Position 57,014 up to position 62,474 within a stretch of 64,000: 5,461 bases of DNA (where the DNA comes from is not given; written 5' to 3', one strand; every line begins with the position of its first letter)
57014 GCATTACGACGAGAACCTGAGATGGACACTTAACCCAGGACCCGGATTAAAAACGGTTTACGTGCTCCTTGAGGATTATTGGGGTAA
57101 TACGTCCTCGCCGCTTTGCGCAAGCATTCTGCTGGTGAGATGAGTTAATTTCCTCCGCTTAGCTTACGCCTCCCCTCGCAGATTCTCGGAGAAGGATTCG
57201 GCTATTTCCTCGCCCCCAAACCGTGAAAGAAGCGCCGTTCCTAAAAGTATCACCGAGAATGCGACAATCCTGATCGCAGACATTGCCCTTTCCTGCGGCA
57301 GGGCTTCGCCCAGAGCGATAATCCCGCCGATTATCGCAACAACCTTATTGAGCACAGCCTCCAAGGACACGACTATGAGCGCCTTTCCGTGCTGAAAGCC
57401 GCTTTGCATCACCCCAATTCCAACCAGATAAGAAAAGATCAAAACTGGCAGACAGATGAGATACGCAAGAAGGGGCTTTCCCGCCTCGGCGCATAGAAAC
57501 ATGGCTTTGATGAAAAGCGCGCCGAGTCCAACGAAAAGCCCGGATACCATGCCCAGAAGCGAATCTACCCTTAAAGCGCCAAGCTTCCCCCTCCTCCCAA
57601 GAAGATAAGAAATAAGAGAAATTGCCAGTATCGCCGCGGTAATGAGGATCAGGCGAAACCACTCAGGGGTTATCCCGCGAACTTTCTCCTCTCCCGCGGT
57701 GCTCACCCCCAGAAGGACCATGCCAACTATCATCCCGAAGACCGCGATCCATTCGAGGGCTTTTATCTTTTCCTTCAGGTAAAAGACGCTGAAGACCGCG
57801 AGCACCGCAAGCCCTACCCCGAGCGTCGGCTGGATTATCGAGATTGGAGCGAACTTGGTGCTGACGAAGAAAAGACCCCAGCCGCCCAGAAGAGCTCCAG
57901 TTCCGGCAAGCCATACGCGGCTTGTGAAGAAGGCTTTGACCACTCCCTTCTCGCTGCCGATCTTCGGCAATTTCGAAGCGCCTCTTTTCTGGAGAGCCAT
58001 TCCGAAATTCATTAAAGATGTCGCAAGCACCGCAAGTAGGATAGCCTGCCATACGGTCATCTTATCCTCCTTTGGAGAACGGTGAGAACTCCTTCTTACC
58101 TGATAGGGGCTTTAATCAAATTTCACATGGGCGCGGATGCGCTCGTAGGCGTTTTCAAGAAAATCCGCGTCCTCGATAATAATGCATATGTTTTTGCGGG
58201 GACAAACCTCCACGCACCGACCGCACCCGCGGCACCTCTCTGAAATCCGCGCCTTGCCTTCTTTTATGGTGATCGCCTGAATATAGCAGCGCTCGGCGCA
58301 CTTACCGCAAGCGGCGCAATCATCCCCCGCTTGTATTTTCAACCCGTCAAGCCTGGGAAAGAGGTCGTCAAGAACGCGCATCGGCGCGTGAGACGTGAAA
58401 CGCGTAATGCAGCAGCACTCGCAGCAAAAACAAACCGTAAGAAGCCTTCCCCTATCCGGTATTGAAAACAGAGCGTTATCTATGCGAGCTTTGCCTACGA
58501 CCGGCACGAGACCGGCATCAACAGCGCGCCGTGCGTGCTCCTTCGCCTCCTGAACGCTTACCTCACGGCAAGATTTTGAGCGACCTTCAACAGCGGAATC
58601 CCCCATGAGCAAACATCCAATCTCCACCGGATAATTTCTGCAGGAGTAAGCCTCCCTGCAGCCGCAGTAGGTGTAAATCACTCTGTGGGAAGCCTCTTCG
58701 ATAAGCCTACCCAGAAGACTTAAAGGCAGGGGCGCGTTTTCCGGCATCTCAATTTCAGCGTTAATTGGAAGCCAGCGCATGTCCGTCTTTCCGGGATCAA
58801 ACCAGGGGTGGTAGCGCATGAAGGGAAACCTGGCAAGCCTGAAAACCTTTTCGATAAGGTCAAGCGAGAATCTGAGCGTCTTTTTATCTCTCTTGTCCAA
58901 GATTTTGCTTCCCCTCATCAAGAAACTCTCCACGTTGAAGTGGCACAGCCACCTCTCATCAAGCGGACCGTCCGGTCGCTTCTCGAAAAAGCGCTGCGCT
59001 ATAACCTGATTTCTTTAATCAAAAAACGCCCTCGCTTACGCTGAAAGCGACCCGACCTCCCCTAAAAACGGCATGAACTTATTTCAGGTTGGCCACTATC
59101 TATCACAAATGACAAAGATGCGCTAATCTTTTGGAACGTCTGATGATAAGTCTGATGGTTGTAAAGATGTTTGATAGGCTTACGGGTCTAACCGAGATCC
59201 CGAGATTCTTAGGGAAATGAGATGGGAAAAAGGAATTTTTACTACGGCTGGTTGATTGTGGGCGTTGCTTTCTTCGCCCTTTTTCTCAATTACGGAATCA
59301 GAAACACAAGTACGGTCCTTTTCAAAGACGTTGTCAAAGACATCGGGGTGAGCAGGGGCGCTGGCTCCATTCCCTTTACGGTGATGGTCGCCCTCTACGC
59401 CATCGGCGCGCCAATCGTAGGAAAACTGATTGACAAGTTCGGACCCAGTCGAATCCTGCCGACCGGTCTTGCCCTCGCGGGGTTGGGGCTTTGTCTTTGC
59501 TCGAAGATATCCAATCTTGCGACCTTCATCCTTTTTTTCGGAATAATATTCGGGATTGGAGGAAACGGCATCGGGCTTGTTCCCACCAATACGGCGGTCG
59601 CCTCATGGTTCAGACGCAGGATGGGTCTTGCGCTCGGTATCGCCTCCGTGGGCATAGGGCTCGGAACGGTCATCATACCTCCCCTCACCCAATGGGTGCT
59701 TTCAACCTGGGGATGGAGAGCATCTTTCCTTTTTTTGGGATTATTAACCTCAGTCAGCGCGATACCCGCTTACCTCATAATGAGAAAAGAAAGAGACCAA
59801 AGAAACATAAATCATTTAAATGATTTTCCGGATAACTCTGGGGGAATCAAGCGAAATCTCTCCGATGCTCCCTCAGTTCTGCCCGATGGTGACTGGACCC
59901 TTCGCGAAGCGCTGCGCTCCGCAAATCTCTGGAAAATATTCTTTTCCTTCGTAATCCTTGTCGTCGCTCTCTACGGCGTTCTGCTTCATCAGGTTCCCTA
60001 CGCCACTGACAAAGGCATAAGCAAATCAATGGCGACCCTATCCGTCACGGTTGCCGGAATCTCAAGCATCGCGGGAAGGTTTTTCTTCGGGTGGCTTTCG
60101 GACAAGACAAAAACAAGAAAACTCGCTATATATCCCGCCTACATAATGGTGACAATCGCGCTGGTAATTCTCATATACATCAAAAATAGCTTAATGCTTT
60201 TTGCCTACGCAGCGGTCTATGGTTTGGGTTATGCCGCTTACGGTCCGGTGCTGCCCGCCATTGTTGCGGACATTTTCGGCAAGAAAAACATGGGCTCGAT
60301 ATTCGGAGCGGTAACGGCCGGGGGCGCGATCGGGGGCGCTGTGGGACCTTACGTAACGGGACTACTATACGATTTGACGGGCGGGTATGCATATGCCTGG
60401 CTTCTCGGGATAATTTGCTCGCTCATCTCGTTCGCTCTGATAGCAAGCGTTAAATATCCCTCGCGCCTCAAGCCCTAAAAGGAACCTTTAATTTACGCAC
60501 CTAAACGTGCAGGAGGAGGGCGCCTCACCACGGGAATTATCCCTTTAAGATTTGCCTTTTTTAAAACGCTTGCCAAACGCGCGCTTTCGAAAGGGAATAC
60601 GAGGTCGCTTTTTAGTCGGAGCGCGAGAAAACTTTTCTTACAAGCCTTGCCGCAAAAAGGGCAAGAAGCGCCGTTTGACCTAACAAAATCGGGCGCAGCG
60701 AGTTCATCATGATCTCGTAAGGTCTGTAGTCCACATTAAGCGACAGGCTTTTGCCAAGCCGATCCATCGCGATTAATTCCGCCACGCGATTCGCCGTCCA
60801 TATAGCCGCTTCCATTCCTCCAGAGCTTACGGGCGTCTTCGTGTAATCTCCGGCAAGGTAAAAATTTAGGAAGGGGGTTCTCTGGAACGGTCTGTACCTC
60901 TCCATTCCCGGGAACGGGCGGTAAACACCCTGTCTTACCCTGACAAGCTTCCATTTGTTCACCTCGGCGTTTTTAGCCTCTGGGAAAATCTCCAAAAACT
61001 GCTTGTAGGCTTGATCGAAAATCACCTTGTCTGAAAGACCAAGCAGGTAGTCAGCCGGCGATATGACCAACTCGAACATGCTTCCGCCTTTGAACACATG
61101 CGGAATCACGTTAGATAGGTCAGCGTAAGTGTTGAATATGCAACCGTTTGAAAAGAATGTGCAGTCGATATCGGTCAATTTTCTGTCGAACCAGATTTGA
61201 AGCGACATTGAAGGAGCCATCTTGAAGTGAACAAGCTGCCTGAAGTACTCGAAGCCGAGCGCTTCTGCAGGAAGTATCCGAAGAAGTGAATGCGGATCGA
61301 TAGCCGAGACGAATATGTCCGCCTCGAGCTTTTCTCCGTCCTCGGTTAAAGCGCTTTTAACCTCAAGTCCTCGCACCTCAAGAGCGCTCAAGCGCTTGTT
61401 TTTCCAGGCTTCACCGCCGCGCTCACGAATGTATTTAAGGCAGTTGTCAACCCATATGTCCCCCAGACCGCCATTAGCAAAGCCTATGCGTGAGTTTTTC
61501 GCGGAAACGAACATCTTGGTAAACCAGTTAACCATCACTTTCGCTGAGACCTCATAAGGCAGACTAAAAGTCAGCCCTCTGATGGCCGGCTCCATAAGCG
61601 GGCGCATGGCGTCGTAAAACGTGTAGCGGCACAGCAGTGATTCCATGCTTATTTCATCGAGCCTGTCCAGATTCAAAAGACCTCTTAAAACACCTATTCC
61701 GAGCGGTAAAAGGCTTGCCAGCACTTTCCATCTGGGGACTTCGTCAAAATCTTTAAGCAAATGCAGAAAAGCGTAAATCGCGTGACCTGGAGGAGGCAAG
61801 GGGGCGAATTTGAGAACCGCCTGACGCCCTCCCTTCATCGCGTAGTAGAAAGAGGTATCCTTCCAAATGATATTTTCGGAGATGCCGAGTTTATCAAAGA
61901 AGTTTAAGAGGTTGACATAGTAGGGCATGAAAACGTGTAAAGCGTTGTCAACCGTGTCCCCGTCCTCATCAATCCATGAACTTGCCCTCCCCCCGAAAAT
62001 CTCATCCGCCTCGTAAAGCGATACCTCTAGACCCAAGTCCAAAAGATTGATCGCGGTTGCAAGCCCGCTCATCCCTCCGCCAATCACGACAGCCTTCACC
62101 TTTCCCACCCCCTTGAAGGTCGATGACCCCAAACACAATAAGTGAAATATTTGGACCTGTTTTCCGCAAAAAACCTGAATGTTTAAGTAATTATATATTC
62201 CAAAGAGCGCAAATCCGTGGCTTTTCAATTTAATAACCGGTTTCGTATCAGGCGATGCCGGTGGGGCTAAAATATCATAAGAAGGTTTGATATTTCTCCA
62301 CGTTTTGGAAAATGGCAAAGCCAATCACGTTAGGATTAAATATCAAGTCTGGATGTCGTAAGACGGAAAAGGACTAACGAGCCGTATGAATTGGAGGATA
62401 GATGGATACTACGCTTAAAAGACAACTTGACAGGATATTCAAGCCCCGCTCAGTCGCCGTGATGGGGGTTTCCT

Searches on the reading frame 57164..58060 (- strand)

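Call 73: search_protein_families(library=pfam, proteins=[window:57164-58060:-], max_evalue=0.00001)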
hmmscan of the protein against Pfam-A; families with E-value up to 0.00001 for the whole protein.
window:57164-58060:- (298 aa): 1 family
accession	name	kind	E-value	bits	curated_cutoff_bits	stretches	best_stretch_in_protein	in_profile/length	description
PF05653.20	Mg_trans_NIPA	-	4e-12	46.3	26.2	1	6-281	6-292/295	Magnesium transporter NIPA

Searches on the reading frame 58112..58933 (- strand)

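Call 73: search_protein_families(library=pfam, proteins=[window:58112-58933:-], max_evalue=0.00001)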
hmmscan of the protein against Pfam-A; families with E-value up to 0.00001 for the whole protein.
window:58112-58933:- (273 aa): 5 families
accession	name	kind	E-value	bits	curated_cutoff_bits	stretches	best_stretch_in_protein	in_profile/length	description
PF00037.32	Fer4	-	1.7e-06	28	21.1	0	231-247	5-21/24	4Fe-4S binding domain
PF13187.11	Fer4_9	-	2.1e-06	28.1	27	1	205-247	1-50/52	4Fe-4S dicluster domain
PF14697.11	Fer4_21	-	4e-06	27.3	35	1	204-248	6-55/59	4Fe-4S dicluster domain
PF13237.11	Fer4_10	-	7.4e-06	26.3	25.5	1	203-245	6-53/53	4Fe-4S dicluster domain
PF12838.12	Fer4_7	-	8.1e-06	26.7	27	1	206-247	2-51/52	4Fe-4S dicluster domain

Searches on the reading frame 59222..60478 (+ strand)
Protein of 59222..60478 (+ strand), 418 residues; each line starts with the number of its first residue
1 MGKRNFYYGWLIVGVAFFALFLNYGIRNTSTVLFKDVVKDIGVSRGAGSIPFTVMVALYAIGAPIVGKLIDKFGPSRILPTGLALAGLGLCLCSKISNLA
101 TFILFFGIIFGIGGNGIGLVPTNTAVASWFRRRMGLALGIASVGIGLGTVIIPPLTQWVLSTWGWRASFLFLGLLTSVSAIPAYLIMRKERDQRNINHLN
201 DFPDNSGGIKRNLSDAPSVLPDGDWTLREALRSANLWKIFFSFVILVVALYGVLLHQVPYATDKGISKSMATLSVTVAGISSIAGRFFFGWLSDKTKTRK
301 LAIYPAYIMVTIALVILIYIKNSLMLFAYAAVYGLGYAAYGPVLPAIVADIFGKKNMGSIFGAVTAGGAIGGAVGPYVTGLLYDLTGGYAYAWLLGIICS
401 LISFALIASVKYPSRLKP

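Call 73: search_protein_families(library=pfam, proteins=[window:59222-60478:+], max_evalue=0.00001)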
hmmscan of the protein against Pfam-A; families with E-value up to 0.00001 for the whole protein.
window:59222-60478:+ (418 aa): 4 families
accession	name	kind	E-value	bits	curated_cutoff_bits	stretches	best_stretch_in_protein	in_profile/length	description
PF07690.21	MFS_1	-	2.7e-65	221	33.4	2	17-322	2-293/347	Major Facilitator Superfamily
PF12832.13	MFS_1_like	-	9.9e-07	28.6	25.2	1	260-408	25-172/373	MFS_1 like family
PF11700.14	ATG22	-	1e-06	28.2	24.1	1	149-411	210-473/482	Vacuole effluxer Atg22 like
PF06779.20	MFS_4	-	2.1e-06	27.8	26.3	1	241-404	199-360/364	Uncharacterised MFS-type transporter YbfB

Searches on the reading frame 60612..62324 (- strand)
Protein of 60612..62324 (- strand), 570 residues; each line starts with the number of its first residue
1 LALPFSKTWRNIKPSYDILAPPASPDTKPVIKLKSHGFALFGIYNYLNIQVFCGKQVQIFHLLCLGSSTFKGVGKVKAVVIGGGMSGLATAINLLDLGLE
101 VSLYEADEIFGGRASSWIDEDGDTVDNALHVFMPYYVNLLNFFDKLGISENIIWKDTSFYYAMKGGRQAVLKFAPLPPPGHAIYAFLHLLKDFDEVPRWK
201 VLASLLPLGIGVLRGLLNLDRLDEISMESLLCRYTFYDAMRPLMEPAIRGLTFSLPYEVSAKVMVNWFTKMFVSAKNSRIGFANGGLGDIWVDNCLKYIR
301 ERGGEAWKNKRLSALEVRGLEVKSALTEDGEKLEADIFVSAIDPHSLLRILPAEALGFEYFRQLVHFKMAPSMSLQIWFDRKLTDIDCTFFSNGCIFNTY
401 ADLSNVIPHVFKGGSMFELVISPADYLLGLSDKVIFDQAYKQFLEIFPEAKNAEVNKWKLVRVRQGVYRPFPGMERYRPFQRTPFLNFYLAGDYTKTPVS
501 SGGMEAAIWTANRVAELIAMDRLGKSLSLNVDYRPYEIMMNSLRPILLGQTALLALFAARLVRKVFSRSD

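Call 73: search_protein_families(library=pfam, proteins=[window:60612-62324:-], max_evalue=0.00001)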
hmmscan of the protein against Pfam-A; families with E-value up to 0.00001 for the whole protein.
window:60612-62324:- (570 aa): 3 families
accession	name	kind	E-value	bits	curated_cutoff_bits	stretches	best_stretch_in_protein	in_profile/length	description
PF01593.30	Amino_oxidase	-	1.8e-44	153.2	19.8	1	85-518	1-442/443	Flavin containing amine oxidoreductase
PF13450.12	NAD_binding_8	-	1e-12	48.6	21.9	1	80-146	1-68/68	NAD(P)-binding Rossmann-like domain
PF01266.30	DAO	-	1.3e-10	41.9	27.9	1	78-116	2-40/353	FAD dependent oxidoreductase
